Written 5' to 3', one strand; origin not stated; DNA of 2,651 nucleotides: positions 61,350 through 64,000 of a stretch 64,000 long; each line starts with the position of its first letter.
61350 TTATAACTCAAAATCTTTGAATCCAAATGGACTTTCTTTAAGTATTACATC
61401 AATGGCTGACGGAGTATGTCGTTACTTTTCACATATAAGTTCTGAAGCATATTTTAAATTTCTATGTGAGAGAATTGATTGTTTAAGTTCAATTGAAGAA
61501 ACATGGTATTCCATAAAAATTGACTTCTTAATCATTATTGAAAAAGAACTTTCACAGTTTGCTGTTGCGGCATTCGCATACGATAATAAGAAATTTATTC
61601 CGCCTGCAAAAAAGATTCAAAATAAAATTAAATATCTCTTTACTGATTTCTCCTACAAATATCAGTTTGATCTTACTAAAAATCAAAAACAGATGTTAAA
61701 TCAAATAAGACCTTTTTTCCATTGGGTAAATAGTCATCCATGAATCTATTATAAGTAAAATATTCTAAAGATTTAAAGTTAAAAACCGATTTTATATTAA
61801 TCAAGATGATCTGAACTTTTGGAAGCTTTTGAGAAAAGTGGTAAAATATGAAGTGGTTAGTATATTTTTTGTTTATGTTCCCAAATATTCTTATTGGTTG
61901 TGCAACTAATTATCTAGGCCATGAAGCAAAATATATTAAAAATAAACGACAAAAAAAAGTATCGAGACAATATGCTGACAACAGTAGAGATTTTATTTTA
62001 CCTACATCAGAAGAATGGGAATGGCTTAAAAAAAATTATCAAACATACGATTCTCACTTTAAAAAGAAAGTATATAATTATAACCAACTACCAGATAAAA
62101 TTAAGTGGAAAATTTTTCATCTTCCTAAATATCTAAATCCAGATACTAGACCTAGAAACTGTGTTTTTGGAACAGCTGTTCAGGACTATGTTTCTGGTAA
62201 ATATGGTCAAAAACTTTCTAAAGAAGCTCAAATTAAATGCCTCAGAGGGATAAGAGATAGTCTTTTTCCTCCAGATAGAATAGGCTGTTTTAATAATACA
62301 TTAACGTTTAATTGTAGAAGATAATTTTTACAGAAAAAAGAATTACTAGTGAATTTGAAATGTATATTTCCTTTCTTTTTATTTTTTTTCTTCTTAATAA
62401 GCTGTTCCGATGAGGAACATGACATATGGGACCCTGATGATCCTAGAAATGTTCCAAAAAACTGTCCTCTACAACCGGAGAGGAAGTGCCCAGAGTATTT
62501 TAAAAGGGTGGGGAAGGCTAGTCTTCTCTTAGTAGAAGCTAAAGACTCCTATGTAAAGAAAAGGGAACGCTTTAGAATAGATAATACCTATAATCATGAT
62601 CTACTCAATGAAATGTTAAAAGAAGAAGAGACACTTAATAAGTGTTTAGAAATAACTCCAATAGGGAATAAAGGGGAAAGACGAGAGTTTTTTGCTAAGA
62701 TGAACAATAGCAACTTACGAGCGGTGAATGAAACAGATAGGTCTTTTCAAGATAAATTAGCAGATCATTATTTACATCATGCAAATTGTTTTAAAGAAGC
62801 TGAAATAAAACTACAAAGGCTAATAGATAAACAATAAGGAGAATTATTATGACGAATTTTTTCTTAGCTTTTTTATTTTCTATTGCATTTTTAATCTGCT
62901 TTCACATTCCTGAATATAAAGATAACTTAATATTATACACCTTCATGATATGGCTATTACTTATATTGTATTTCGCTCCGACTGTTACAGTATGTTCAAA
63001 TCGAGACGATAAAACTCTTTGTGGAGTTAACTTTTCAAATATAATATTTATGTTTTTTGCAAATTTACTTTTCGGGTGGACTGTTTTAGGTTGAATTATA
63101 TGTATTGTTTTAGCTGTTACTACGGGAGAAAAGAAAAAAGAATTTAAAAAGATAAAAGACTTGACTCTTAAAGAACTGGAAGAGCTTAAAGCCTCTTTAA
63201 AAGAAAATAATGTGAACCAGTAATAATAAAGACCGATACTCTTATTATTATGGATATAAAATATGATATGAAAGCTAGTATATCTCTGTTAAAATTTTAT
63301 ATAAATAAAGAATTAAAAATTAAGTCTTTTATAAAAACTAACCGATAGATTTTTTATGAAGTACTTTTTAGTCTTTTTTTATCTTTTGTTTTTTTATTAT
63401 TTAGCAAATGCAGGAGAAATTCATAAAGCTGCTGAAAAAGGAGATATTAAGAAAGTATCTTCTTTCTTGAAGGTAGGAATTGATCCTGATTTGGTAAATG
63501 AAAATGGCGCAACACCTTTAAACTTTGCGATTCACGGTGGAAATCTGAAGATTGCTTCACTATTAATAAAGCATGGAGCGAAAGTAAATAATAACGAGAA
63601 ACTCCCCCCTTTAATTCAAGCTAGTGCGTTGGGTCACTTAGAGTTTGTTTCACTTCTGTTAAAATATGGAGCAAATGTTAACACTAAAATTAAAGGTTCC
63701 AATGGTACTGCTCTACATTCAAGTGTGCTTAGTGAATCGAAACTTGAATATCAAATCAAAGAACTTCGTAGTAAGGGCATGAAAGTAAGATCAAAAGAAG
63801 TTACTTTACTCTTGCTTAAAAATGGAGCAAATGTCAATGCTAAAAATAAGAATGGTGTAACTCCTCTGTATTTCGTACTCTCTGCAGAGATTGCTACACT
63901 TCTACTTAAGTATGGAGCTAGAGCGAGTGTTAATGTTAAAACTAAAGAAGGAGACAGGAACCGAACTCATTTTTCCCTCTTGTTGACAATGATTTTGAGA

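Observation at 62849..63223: In-frame TGA exactly where a conserved Trp is expected in a superinfection-immunity-like gene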

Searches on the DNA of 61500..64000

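Call 35: search_rna_families(source=window, start=61500, end=64000, threshold=evalue, max_evalue=1)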
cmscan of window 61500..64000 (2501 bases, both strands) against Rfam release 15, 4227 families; matches with E-value up to 1: 1.
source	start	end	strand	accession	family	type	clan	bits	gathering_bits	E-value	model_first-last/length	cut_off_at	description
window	62793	62854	+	RF01306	sR52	Gene; snRNA; snoRNA; CD-box;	-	19.1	50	0.58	1-60/60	no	Small nucleolar RNA sR52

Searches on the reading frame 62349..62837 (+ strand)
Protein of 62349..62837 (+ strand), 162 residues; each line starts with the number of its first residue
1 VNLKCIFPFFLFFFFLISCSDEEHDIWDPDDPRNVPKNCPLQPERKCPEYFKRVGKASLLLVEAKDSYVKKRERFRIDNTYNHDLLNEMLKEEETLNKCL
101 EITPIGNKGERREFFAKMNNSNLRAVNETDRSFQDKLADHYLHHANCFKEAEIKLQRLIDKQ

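Call 33: search_protein_families(library=pfam, proteins=[window:62349-62837:+], max_evalue=0.01)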
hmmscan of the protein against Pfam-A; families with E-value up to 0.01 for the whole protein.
window:62349-62837:+ (162 aa): 0 families

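Call 43: search_protein_families(library=phrogs, proteins=[window:62349-62837:+], max_evalue=0.01)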
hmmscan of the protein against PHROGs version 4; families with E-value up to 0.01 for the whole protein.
window:62349-62837:+ (162 aa): 0 families

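Call 59: search_protein_families(library=padloc, proteins=[window:62349-62837:+], max_evalue=0.01)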
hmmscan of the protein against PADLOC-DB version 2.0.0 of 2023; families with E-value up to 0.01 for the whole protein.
window:62349-62837:+ (162 aa): 0 families

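Call 73: find_homologous_proteins(query=window:62349-62834:+, max_evalue=0.001)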
Query window:62349-62834:+ (162 aa): 4 proteins with E <= 0.001 among 20 candidates.
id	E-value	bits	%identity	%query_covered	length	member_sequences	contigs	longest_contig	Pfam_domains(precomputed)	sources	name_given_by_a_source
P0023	1.2e-104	365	99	99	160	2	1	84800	-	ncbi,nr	ncbi:MAG: hypothetical protein OXM55_05660 [Bdellovibrionales bacterium]|nr:hypothetical protein [Bd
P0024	2.2e-89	316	84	99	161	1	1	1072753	-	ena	-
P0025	2.4e-51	192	59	97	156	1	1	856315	-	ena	-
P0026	1.0e-37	147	60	79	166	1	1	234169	-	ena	-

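Call 74: find_encoding_contigs(protein=P0023, flank=4000)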
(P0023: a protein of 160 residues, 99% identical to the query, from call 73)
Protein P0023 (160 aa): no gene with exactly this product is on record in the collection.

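Call 75: find_encoding_contigs(protein=P0025, flank=6000)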
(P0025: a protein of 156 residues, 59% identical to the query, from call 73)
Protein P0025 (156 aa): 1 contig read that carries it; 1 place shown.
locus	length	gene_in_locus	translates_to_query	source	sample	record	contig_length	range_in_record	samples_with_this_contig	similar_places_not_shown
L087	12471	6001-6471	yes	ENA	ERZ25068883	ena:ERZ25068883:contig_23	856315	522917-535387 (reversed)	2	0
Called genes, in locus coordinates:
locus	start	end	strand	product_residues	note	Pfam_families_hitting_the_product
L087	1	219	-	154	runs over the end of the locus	PF20472:PDDEXK_11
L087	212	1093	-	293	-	PF02086:MethyltransfD12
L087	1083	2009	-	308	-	PF12760:Zn_ribbon_IS1595, PF12762:DDE_Tnp_IS1595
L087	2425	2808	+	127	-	-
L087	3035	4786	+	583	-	PF01443:Viral_helicase1 (faint), PF13086:AAA_11, PF13604:AAA_30, PF13245:AAA_19, PF13086:AAA_11, PF13604:AAA_30 (weak), PF13087:AAA_12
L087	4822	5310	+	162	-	PF00079:Serpin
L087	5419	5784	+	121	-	PF00079:Serpin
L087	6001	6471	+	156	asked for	-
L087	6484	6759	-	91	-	-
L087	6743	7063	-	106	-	-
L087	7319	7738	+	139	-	PF24521:Ank_KRIT1 (weak), PF12796:Ank_2, PF13606:Ank_3 (faint), PF13637:Ank_4, PF00023:Ank, PF13637:Ank_4 (weak), PF12796:Ank_2 (weak), PF13637:Ank_4 (weak), +1 more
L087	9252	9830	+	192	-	-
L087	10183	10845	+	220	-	PF01580:FtsK_SpoIIIE (weak), PF01935:DUF87, PF10412:TrwB_AAD_bind (weak), PF12846:AAA_10 (weak)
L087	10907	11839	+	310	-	PF12696:TraG-D_C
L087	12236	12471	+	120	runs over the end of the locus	PF12728:HTH_17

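Call 76: find_encoding_contigs(protein=P0026, flank=6000)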
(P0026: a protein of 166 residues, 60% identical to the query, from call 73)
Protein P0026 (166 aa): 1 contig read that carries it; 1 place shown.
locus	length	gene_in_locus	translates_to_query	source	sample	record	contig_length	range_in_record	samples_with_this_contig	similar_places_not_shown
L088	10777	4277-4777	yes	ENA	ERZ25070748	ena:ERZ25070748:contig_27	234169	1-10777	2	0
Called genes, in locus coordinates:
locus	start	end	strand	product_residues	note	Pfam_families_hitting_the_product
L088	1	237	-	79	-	?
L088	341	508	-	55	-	PF02810:SEC-C (weak)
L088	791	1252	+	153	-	PF01527:HTH_Tnp_1, PF13518:HTH_28 (faint)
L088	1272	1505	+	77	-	-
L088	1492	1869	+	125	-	PF00665:rve (weak), PF13683:rve_3 (weak), PF13333:rve_2 (weak)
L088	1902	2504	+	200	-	-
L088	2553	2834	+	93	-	PF01527:HTH_Tnp_1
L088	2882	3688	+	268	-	PF13276:HTH_21 (weak), PF00665:rve, PF13683:rve_3, PF13333:rve_2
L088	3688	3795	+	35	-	-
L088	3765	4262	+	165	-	-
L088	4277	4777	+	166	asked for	-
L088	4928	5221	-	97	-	-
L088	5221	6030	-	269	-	PF13276:HTH_21, PF00665:rve, PF13683:rve_3, PF13333:rve_2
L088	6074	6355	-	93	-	PF01527:HTH_Tnp_1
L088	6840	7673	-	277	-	PF13276:HTH_21, PF00665:rve, PF13683:rve_3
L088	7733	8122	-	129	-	PF01527:HTH_Tnp_1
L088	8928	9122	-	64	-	-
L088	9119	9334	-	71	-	-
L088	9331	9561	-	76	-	-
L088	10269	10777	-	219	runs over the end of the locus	-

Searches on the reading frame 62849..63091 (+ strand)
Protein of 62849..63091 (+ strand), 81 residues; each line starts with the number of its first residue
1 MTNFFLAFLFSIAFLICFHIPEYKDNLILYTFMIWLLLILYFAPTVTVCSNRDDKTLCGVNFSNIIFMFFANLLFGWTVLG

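Call 4: search_protein_families(library=pfam, proteins=[window:62849-63091:+], max_evalue=1)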
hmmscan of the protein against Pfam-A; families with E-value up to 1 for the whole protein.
seq(81 aa): 2 families
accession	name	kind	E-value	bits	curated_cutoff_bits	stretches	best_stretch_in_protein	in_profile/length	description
PF14373.11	Imm_superinfect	-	0.023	15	27.9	1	63-81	15-33/42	Superinfection immunity protein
PF12698.13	ABC2_membrane_3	-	0.92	9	31.6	0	4-74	218-289/347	ABC-2 family transporter protein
